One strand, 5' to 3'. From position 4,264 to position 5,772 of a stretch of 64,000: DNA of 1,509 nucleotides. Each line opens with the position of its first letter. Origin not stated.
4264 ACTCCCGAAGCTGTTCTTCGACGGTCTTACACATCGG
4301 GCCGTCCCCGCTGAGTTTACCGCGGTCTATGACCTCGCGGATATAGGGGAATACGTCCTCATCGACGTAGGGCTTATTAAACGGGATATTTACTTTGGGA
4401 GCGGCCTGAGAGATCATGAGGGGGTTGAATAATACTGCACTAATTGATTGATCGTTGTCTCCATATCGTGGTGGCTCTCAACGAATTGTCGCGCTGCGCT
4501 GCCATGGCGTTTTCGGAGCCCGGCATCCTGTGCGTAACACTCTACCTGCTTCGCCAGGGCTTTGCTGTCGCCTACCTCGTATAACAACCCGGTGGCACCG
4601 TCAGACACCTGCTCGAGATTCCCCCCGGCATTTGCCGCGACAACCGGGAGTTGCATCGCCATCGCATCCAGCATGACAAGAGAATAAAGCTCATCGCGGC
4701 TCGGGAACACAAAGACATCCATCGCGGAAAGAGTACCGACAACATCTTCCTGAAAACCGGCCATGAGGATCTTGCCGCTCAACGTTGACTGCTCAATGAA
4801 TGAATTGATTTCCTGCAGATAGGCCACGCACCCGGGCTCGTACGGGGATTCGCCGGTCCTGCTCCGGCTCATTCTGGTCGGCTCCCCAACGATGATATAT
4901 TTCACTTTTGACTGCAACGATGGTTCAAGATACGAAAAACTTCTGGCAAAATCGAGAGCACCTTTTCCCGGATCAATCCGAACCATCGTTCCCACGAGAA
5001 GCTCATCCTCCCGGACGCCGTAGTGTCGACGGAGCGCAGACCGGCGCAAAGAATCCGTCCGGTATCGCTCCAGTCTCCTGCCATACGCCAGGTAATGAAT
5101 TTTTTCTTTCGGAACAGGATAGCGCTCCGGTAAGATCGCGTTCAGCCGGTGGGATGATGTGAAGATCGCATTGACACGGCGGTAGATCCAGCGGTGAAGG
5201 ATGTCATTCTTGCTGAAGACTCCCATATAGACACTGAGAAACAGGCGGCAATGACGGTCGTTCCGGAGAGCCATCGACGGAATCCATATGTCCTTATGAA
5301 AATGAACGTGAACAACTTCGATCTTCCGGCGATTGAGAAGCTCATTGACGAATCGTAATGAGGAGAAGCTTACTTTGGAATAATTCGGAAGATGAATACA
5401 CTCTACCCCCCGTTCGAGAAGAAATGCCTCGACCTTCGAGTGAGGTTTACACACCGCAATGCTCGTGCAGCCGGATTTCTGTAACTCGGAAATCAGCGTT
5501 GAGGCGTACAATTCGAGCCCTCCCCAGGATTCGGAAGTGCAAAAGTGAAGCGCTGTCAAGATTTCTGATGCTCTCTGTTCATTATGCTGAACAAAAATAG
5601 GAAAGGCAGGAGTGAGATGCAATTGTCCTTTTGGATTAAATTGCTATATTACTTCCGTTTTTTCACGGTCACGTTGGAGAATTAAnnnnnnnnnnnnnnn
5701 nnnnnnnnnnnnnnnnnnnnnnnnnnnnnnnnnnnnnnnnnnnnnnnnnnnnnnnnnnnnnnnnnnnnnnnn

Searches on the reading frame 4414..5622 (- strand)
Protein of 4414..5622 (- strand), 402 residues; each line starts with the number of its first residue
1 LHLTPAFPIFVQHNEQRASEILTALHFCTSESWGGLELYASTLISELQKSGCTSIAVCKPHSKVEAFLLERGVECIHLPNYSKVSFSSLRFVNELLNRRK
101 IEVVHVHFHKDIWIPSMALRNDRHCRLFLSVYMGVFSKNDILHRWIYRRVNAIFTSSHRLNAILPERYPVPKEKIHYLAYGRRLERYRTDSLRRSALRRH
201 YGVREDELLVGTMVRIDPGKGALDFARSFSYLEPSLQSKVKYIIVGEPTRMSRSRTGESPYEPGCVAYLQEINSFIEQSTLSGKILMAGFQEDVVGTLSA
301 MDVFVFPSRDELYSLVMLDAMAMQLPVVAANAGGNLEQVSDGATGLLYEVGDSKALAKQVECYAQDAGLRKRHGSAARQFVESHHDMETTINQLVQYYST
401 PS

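Call 3: search_protein_families(library=pfam, proteins=[window:4414-5622:-], max_evalue=0.01)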
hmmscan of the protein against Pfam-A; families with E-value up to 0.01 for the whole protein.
window:4414-5622:- (402 aa): 7 families
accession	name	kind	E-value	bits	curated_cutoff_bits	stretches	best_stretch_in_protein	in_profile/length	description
PF00534.26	Glycos_transf_1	-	8.6e-25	87.7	26.4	1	196-379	4-171/172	Glycosyl transferases group 1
PF13692.12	Glyco_trans_1_4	-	1.1e-21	78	27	1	210-365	7-141/142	Glycosyl transferases group 1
PF13439.12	Glyco_transf_4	-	4.4e-12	46.8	28.5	1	33-180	1-164/170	Glycosyltransferase Family 4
PF13579.12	Glyco_trans_4_4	-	6.7e-09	36.7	29.7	1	34-181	1-158/158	Glycosyl transferase 4-like domain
PF13524.12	Glyco_trans_1_2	-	1.8e-05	25.2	25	1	317-395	67-143/144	Glycosyl transferase-like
PF13477.12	Glyco_trans_4_2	-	6.9e-05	23.5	23.4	1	37-154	10-136/139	Glycosyl transferase 4-like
PF20706.3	GT4-conflict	-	0.001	18.5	26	1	292-341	273-322/385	Family 4 Glycosyltransferase in conflict systems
